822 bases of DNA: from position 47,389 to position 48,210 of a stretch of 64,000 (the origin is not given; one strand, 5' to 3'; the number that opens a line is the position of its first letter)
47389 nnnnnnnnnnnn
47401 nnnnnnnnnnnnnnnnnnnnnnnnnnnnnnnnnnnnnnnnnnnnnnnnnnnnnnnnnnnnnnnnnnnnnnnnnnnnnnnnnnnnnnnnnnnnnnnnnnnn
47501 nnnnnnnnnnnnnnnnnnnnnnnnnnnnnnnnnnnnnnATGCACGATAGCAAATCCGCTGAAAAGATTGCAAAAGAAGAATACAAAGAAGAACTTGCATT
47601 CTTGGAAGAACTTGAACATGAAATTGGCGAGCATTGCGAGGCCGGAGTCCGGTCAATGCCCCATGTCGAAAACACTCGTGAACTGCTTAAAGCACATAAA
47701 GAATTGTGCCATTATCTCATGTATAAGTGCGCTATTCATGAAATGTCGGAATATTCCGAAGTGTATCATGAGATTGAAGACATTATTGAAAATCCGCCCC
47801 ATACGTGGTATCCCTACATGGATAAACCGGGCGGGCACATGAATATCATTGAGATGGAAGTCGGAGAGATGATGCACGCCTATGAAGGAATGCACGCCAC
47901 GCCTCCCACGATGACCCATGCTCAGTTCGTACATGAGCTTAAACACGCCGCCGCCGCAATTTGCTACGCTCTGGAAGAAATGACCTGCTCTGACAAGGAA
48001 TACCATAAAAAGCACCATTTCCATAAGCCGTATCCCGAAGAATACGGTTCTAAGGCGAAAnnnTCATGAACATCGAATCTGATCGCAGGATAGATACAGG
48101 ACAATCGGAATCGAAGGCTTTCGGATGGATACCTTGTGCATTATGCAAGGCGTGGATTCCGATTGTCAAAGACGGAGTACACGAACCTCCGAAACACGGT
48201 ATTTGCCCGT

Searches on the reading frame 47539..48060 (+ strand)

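Call 33: search_protein_families(library=phrogs, proteins=[window:47539-48060:+], max_evalue=0.001)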
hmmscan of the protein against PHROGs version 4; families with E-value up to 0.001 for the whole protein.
window:47539-48060:+ (174 aa): 1 family
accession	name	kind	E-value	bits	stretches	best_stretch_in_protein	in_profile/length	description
phrog_9157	-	unknown function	4.2e-11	44.2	1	65-148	42-118/121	-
